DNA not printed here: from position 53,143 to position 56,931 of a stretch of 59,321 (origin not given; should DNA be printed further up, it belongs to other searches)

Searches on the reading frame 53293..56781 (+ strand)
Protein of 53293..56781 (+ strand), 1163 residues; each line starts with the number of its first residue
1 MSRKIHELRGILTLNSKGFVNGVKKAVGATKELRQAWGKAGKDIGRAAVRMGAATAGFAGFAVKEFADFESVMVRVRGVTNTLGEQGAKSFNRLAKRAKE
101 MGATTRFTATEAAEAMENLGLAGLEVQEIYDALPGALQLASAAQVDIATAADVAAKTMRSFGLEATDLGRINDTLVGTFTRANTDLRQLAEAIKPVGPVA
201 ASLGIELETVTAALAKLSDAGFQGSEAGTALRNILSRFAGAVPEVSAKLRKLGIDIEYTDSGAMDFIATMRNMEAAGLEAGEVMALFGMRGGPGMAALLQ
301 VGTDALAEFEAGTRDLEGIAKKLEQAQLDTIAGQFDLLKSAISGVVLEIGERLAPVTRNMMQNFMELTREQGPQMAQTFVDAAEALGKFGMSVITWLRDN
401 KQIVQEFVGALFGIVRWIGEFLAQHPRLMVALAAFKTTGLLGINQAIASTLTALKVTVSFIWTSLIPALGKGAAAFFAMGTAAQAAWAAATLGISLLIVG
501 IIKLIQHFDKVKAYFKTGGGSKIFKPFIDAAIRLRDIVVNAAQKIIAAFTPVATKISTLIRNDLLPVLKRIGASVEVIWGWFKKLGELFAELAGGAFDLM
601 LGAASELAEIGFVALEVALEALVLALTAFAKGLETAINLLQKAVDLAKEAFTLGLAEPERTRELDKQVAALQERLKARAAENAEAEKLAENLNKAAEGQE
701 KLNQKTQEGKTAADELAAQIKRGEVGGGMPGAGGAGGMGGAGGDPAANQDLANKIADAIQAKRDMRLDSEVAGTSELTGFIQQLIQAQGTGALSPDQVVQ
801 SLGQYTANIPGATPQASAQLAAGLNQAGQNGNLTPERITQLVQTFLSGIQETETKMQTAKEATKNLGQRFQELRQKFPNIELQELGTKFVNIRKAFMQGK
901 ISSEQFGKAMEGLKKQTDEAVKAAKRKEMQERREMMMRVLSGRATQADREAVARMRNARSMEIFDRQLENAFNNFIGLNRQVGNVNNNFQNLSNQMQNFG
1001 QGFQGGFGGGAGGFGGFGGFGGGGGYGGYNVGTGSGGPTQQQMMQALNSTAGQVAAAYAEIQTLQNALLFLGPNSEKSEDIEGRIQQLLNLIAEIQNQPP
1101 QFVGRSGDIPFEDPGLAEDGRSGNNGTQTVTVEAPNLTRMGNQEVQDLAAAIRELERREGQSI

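Call 9: search_protein_families(library=phrogs, proteins=[window:53293-56781:+], max_evalue=0.00001)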
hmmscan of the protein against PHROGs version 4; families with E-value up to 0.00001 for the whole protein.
window:53293-56781:+ (1163 aa): 24 families
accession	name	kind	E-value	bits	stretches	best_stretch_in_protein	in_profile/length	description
phrog_1533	-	tail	4.6e-72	244.2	1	35-708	220-731/1688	tail length tape measure protein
phrog_991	-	tail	3e-60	205.1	1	26-759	245-914/1966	tail length tape measure protein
phrog_1272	-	tail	1e-58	200.1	1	29-632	226-771/1606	tail length tape measure protein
phrog_28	-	tail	1.9e-58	200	1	30-633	236-710/1228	tail length tape measure protein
phrog_4704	-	tail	1.3e-54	187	1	37-365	189-519/625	tail length tape measure protein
phrog_9696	-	tail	3.4e-53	181.8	1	12-390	28-410/1415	tail length tape measure protein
phrog_19074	-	unknown function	1.4e-46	160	1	45-366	136-457/1384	-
phrog_38390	-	tail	5.2e-43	148.3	1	34-387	30-376/1029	tail length tape measure protein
phrog_167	-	tail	5.3e-42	144.7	1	23-637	247-726/1555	tail length tape measure protein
phrog_5218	-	unknown function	9.6e-42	144.3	1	21-715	180-824/1599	-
phrog_28420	-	tail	2e-39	136.4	1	60-410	52-382/906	tail length tape measure protein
phrog_5493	-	tail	5.8e-33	115.3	1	11-327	8-330/1102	tail length tape measure protein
phrog_1293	-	tail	3.1e-29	102.5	1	27-367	139-499/1424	tail length tape measure protein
phrog_16692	-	unknown function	1.4e-28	100.9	1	44-264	157-376/1107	-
phrog_58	-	tail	1.6e-23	84.1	1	27-584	299-749/1544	tail length tape measure protein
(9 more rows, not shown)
